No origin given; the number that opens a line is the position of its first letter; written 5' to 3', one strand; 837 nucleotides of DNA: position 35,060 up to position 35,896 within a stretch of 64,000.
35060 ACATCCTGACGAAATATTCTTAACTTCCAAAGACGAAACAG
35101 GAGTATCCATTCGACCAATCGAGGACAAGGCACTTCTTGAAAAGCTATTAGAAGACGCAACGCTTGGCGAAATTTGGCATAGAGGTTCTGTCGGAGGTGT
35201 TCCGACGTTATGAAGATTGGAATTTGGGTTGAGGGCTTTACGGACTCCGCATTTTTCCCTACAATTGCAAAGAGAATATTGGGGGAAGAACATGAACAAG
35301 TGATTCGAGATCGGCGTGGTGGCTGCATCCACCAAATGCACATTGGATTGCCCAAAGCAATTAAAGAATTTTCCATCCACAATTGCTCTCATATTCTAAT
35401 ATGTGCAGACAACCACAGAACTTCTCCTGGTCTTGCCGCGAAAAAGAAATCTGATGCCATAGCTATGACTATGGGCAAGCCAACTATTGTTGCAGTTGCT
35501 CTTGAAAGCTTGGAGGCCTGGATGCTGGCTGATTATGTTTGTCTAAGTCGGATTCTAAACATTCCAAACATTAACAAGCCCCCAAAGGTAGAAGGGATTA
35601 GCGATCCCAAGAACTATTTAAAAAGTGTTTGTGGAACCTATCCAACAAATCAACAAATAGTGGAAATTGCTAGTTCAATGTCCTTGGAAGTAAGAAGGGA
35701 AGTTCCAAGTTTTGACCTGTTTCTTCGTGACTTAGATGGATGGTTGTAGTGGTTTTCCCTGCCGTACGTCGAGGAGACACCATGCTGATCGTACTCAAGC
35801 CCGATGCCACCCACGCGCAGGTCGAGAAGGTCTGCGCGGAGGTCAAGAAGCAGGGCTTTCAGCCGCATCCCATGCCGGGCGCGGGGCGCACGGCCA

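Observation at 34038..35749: Two-gene AT-rich cassette: ABC/AAA_21-type ATPase coupled to a DUF4276 (Toprim-like) protein, a candidate uncharacterised OLD/PARIS/AbiL-like defence module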

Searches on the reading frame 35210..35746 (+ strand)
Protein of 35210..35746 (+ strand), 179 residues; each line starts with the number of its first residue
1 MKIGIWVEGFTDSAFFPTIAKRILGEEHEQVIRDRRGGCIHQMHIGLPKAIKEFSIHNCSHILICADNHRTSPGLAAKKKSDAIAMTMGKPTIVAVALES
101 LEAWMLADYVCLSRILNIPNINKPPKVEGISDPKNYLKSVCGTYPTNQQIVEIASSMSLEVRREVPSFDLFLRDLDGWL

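Call 3: search_protein_families(library=pfam, proteins=[window:35210-35746:+], max_evalue=0.1)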
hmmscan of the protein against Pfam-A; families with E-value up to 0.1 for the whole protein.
window:35210-35746:+ (179 aa): 2 families
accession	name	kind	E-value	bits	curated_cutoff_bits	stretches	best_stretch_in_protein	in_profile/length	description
PF14103.11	DUF4276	-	1e-07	32.8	30.2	1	7-175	1-191/192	Domain of unknown function (DUF4276)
PF18785.7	Inv-AAD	-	0.052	13.9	26.5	1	79-160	41-121/129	Invertebrate-AID/APOBEC-deaminase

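Call 4: search_protein_families(library=padloc, proteins=[window:35210-35746:+], max_evalue=0.1)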
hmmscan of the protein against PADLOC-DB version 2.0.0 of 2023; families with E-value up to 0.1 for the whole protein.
window:35210-35746:+ (179 aa): 14 families
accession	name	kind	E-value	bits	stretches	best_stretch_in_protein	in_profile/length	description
PDLC04210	HEC-01B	-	2.8e-10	38.4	1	84-175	100-205/217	-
PDLC04196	HEC-01B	-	1.9e-08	32.5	1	2-176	3-189/197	-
PDLC04194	HEC-01B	-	1.7e-07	29.2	1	3-143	6-139/204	-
PDLC04200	HEC-01B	-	3.3e-07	28.3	1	65-176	87-203/218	-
PDLC04191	HEC-01B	-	9.7e-07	26.9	1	2-141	3-140/192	-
PDLC04197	HEC-01B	-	2.9e-05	21.8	1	1-142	1-133/192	-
PDLC04193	HEC-01B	-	0.00012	20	1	53-140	46-131/195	-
PDLC04143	HEC-01A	-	0.00012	19.8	1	42-173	41-178/190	-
PDLC04198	HEC-01B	-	0.00024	18.9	1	48-141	70-164/211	-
PDLC04185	HEC-01B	-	0.001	17.2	1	48-135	52-134/188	-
PDLC04205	HEC-01B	-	0.0011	16.8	1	83-123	101-139/213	-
PDLC04573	PDC-M31B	-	0.0014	16.5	0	57-136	117-193/241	-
PDLC04206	HEC-01B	-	0.0016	16.3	1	52-113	70-132/219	-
PDLC04202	HEC-01B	-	0.016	13.2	1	1-113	1-123/204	-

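Call 5: search_protein_families(library=ncbifam, proteins=[window:35210-35746:+], max_evalue=0.1)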
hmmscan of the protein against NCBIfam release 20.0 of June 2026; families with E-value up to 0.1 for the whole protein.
window:35210-35746:+ (179 aa): 0 families

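Call 17: find_homologous_proteins(query=window:35210-35746:+, max_evalue=0.001)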
Query window:35210-35746:+ (179 aa): 1 proteins with E <= 0.001 among 45 candidates.
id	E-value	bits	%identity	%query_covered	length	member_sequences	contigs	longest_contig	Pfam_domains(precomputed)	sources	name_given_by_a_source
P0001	1.2e-116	405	100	100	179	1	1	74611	PF14103.12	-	-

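Call 30: search_protein_representatives(protein=window:35210-35746:+)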
Query: 179 residues. Proteins with E-value up to 0.001 (for the whole library): 46; up to 1e-10: 2; up to 1e-30: 2. The best 46 are listed.
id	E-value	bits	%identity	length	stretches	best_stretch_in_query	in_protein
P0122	2.5e-47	177.4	46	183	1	1-178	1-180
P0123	1.1e-37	145.9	43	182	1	1-178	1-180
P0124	1.2e-08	51.4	29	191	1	1-175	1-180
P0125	4.3e-08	49.6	29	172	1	1-173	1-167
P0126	4.5e-08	49.5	30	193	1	1-167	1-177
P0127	5.5e-08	49.2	30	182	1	51-175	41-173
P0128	1.2e-06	44.9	30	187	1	1-175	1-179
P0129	1.5e-06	44.5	28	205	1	7-177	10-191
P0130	1.8e-06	44.3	30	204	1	1-141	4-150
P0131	2.5e-06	43.8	28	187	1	1-178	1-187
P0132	8.0e-06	42.2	29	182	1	2-174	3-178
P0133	8.8e-06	42.0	29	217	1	4-143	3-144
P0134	9.4e-06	42.0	33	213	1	81-174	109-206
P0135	9.5e-06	41.9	28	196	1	3-173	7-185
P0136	1.1e-05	41.8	29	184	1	1-175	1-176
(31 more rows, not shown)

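Call 37: find_homologous_proteins(query=A1, max_evalue=0.001)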
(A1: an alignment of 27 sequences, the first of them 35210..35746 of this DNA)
Query A1 (27 sequences) (179 aa, profile of the alignment): 342 proteins with E <= 0.001 among 2686 candidates; the best 120 are listed.
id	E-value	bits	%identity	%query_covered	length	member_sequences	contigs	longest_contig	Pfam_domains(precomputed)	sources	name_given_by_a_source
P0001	3.3e-53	198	100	100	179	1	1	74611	PF14103.12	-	-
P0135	3.1e-50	189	25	97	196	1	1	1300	PF14103.12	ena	-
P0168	4.9e-46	175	22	95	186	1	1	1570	PF14103.12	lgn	-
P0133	5.5e-46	175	28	77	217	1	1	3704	PF14103.12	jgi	jgi:hypothetical protein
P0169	8.9e-46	174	22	98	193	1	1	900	PF14103.12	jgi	jgi:Domain of unknown function (DUF4276)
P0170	1.0e-45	174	26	97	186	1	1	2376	PF14103.12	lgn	-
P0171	1.1e-45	174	22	97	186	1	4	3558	PF14103.12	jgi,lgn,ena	-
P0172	2.4e-45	173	20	75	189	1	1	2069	PF14103.12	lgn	-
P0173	4.0e-45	172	22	95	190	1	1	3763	PF14103.12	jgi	jgi:hypothetical protein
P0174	1.3e-44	170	20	95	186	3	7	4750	PF14103.12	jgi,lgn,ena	-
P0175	1.6e-44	170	21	98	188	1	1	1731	PF14103.12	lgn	-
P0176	2.3e-44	170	23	75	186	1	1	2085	PF14103.12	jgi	jgi:hypothetical protein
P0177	2.5e-44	169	21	98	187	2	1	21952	PF14103.12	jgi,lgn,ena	-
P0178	2.8e-44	169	24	97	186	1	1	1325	PF14103.12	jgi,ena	-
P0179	3.0e-44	169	26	98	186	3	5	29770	PF14103.12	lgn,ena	-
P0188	3.8e-43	166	22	98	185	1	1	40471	PF14103.12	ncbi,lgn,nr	ncbi:MAG: DUF4276 family protein [Planctomycetes bacterium]|nr:DUF4276 family protein [Planctomyceto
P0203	2.6e-41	160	23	75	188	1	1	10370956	PF14103.12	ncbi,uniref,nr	ncbi:hypothetical protein OJF2_77840 [Aquisphaera giovannonii]|uniref:DUF4276 domain-containing prot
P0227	1.4e-39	154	26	90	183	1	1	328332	PF14103.12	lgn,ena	-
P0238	4.5e-39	152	24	99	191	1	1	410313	PF14103.12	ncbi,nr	ncbi:MAG: DUF4276 family protein [Planctomycetes bacterium]|nr:DUF4276 family protein [Planctomyceto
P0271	6.4e-38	148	21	75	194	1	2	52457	PF14103.12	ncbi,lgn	ncbi:MAG: DUF4276 family protein [Phycisphaerae bacterium]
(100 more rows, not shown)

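Call 40: search_solved_structures(query=A2, max_evalue=10, show_alignments=2)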
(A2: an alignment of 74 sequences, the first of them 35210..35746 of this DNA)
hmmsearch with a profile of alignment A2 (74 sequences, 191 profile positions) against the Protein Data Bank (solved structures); distinct sequences matched with E-value up to 10: 9.
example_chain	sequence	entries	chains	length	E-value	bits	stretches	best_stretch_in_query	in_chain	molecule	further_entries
2l69_A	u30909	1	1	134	0.0047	19.9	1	47-82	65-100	Rossmann 2x3 fold protein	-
6cvn_D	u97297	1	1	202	0.16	14.9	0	152-177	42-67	Microtubule-associated protein tau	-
2lr0_A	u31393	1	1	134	0.16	14.9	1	4-85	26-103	P-loop ntpase fold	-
1i35_A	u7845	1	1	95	0.29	14.1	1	39-100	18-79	PROTEIN KINASE BYR2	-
4j29_A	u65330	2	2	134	0.32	13.9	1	40-82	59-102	Engineered Protein OR258 | DE NOVO DESIGNED PROTEIN OR258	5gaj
1k8r_B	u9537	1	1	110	0.41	13.6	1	39-100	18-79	Protein kinase byr2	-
2l82_A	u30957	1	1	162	0.49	13.4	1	47-87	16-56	DESIGNED PROTEIN OR32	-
4g8s_A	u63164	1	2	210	1.1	12.2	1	41-70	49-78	Nitroreductase family protein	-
1wdy_A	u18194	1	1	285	2.8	10.9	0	19-59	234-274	2-5A-dependent ribonuclease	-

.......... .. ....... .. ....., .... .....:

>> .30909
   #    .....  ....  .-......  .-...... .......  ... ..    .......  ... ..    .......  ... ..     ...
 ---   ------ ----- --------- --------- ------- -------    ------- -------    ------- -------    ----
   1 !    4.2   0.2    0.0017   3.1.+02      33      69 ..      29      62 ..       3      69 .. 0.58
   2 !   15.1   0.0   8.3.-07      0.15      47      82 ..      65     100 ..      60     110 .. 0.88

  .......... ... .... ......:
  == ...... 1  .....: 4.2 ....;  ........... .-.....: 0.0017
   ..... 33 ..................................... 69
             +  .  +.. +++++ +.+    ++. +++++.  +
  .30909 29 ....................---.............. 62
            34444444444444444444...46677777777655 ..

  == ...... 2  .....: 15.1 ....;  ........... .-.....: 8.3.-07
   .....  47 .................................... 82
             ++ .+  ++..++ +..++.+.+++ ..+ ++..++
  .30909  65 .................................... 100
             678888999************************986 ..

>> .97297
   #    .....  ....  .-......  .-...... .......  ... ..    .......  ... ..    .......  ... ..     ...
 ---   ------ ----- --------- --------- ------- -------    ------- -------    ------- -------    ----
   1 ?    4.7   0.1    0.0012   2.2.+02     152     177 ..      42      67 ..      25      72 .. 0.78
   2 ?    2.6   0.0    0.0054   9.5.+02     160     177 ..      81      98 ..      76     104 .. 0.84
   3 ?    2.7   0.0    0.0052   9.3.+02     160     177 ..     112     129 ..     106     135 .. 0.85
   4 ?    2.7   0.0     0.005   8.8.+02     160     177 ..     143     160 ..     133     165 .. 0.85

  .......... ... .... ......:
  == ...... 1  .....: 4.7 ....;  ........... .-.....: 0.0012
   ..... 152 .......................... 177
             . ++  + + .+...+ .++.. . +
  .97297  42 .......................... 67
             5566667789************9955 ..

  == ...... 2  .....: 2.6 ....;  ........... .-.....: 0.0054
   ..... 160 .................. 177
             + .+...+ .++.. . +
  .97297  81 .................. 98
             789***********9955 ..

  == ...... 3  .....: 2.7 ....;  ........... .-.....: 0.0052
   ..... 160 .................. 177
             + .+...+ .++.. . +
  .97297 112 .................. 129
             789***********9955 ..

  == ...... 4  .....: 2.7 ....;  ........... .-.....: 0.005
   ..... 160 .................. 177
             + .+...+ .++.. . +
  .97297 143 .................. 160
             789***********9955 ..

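Call 43: find_encoding_contigs(protein=P0122, flank=8000, max_places=4)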
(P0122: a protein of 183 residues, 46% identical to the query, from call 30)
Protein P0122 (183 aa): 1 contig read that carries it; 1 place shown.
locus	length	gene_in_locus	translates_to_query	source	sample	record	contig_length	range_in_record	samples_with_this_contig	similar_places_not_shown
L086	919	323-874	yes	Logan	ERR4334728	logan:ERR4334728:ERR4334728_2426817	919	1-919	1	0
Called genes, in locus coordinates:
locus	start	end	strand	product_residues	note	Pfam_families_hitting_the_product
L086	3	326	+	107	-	?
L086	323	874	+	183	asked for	PF14103:DUF4276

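Call 44: find_encoding_contigs(protein=P0124, flank=8000, max_places=3)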
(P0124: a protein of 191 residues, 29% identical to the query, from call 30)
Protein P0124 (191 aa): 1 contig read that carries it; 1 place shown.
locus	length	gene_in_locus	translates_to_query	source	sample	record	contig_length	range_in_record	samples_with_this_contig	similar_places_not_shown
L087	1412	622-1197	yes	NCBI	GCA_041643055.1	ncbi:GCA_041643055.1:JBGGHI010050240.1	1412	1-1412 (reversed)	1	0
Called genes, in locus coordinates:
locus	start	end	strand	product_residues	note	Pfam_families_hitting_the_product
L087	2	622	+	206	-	?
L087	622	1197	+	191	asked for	PF14103:DUF4276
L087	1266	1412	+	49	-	?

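Call 49: predict_structure(alignment_id=A2)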
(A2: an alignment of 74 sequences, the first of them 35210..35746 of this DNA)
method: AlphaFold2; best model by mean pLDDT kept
length: 179 residues; sequences in the alignment: 74
mean_pLDDT: 88.9   pTM: 0.86
mean pLDDT of the five models: 88.9, 88.0, 87.9, 87.8, 87.4
residues with pLDDT >= 90: 116; 70-90: 48; 50-70: 15; < 50: 0
segments of 3 or more residues with pLDDT < 50: none
pLDDT, mean of each block of 10 residues (from residue 1): 92 95 94 78 85 93 85 85 82 61 95 95 90 94 97 98 93 91
secondary structure, 60 per line:
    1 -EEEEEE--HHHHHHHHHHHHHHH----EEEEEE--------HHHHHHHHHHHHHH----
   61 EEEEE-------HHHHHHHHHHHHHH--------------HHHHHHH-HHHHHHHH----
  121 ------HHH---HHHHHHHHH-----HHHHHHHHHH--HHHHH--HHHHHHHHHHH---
elements in order: E2-7 H10-24 E29-34 H43-56 E61-65 H73-86 H101-107 H109-116 H133-141 H147-156 H159-163 H166-176

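Call 52: fold_search(model_id=the predicted structure, library=pdb)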
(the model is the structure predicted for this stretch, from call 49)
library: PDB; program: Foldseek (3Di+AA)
matches with E <= 10: 1352; with E <= 0.001: 0
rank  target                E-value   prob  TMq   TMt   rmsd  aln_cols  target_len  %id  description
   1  1di0_D                2.9e-02  0.85  0.35  0.41   9.2       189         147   13  CRYSTAL STRUCTURE OF LUMAZINE SYNTHASE FROM BRUCELLA ABORTUS (released 2000-04-24)
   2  1xn1_E                3.1e-02  0.87  0.36  0.41   9.1       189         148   12  Crystal Structure Of Lumazine Synthase From Brucella Abortus (Orthorhombic Form At 3.05 Angstroms) (released 2005-09-27)
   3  4rs3                  3.1e-02  0.85  0.28  0.18   7.8       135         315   15  Crystal structure of carbohydrate transporter A0QYB3 from Mycobacterium smegmatis str. MC2 155, target EFI-510969, in co (released 2014-11-19)
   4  6ytj_AAA              3.9e-02  0.41  0.26  0.07  11.2       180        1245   12  Magnesium chelatase H subunit (ChlH) E625K variant from Synechocystis sp.PCC6803 (released 2020-12-09)
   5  8a57_D                4.1e-02  0.38  0.27  0.14  17.2       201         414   10  Cryo-EM structure of HflXr bound to the Listeria monocytogenes 50S ribosomal subunit. (released 2022-11-02)
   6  4yo7                  4.6e-02  0.87  0.30  0.21   7.9       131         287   13  Crystal Structure of an ABC transporter solute binding protein (IPR025997) from Bacillus halodurans C-125 (BH2323, TARGE (released 2015-03-25)
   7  4rk6_B                4.6e-02  0.85  0.36  0.26   9.5       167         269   12  Crystal structure of LacI family transcriptional regulator CCPA from Weissella paramesenteroides, Target EFI-512926, w (released 2014-10-29)
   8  1d7a_A                4.6e-02  0.82  0.35  0.38  11.8       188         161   14  CRYSTAL STRUCTURE OF E. COLI PURE-MONONUCLEOTIDE COMPLEX. (released 1999-12-03)
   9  3trh_C                4.6e-02  0.69  0.35  0.38  16.5       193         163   18  Structure of a phosphoribosylaminoimidazole carboxylase catalytic subunit (purE) from Coxiella burnetii (released 2011-09-28)
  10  7tlv                  4.9e-02  0.98  0.35  0.30   5.9       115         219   13  Structure of Neisseria gonorrhoeae peptidoglycan O-acetyltransferase B (PatB) substituted with selenomethionine (released 2023-01-25)
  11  5ctj_A                4.9e-02  0.84  0.35  0.39  12.5       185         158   14  Structure of a single tryptophan mutant of Acetobacter aceti PurE containing 5-fluorotryptophan (released 2016-08-03)
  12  3lfh_F                4.9e-02  0.63  0.26  0.33  10.8       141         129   17  Crystal structure of manxA from Thermoanaerobacter tengcongensis (released 2010-12-08)
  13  4zk2_A                5.1e-02  0.80  0.36  0.39  12.0       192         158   16  Structure of Acetobacter aceti PurE-S57D (released 2016-05-11)
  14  3k7p_B                5.1e-02  0.47  0.28  0.32  12.5       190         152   12  Structure of mutant of ribose 5-phosphate isomerase type B from Trypanosoma cruzi. (released 2010-10-27)
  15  1qcz                  5.4e-02  0.80  0.35  0.38  11.8       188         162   14  CRYSTAL STRUCTURE OF E. COLI PURE, AN UNUSUAL MUTASE THAT CATALYZES THE CONVERSION OF N5-CARBOXYAMINOIMIDAZOLE RIBONUCLE (released 1999-11-10)
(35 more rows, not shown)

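Call 53: search_protein_families(library=pfam, alignment_id=A2, max_evalue=1)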
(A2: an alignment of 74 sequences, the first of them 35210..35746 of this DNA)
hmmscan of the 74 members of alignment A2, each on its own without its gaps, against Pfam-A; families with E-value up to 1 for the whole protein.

A. member 1, window:35210-35746:+ (179 aa): 2 families
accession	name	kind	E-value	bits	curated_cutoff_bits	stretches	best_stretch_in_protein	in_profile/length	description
PF14103.11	DUF4276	-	1e-07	32.8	30.2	1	7-175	1-191/192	Domain of unknown function (DUF4276)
PF18785.7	Inv-AAD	-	0.052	13.9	26.5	1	79-160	41-121/129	Invertebrate-AID/APOBEC-deaminase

B. families by the number of members that match (of 74 scanned): 38 families (the first 25 are shown)
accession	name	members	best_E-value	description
PF14103.11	DUF4276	74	2.2e-20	Domain of unknown function (DUF4276)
PF11536.14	DUF3226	17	5e-05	Protein of unknown function (DUF3226)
PF00788.29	RA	3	0.0098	Ras association (RalGDS/AF-6) domain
PF00535.33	Glycos_transf_2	3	0.019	Glycosyl transferase family 2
PF03550.21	LolB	3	0.062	Outer membrane lipoprotein LolB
PF13377.12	Peripla_BP_3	3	0.099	Periplasmic binding protein-like domain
PF00116.26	COX2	2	0.0018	Cytochrome C oxidase subunit II, periplasmic domain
PF12326.13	EOS1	2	0.1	N-glycosylation protein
PF20469.4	OLD-like_TOPRIM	1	0.0032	Overcoming lysogenization defect protein-like, TOPRIM domain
PF02985.28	HEAT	1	0.0057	HEAT repeat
PF13707.11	RloB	1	0.0064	RloB-like protein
PF01885.22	PTS_2-RNA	1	0.0064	RNA 2'-phosphotransferase, Tpt1 / KptA family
PF14491.11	DUF4435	1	0.014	Protein of unknown function (DUF4435)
PF06757.18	Ins_allergen_rp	1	0.02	Insect allergen related repeat, nitrile-specifier detoxification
PF18785.7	Inv-AAD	1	0.052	Invertebrate-AID/APOBEC-deaminase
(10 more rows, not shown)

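Call 55: search_protein_families(library=padloc, alignment_id=A2, max_evalue=0.1)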
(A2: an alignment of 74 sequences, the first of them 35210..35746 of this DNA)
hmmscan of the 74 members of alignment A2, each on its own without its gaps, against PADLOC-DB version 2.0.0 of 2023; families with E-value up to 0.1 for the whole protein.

A. member 1, window:35210-35746:+ (179 aa): 14 families
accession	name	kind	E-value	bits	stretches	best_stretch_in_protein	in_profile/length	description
PDLC04210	HEC-01B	-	2.8e-10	38.4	1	84-175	100-205/217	-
PDLC04196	HEC-01B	-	1.9e-08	32.5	1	2-176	3-189/197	-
PDLC04194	HEC-01B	-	1.7e-07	29.2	1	3-143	6-139/204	-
PDLC04200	HEC-01B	-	3.3e-07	28.3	1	65-176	87-203/218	-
PDLC04191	HEC-01B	-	9.7e-07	26.9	1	2-141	3-140/192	-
PDLC04197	HEC-01B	-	2.9e-05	21.8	1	1-142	1-133/192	-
PDLC04193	HEC-01B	-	0.00012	20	1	53-140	46-131/195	-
PDLC04143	HEC-01A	-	0.00012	19.8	1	42-173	41-178/190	-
PDLC04198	HEC-01B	-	0.00024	18.9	1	48-141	70-164/211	-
PDLC04185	HEC-01B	-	0.001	17.2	1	48-135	52-134/188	-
PDLC04205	HEC-01B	-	0.0011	16.8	1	83-123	101-139/213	-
PDLC04573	PDC-M31B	-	0.0014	16.5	0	57-136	117-193/241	-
PDLC04206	HEC-01B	-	0.0016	16.3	1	52-113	70-132/219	-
PDLC04202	HEC-01B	-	0.016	13.2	1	1-113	1-123/204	-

B. families by the number of members that match (of 74 scanned): 47 families (the first 25 are shown)
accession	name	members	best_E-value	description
PDLC04196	HEC-01B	74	1.2e-54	-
PDLC04205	HEC-01B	74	2.1e-18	-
PDLC04206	HEC-01B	74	1.7e-16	-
PDLC04194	HEC-01B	74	5e-15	-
PDLC04191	HEC-01B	74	6.2e-15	-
PDLC04197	HEC-01B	74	7.6e-14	-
PDLC04210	HEC-01B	74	8.6e-14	-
PDLC04202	HEC-01B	73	3e-15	-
PDLC04193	HEC-01B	73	3.9e-11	-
PDLC04143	HEC-01A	72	1.3e-17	-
PDLC04185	HEC-01B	72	1.2e-11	-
PDLC04204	HEC-01B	63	3.4e-08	-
PDLC04212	HEC-01B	62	3.1e-09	-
PDLC04201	HEC-01B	61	8e-09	-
PDLC04207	HEC-01B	59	6.6e-09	-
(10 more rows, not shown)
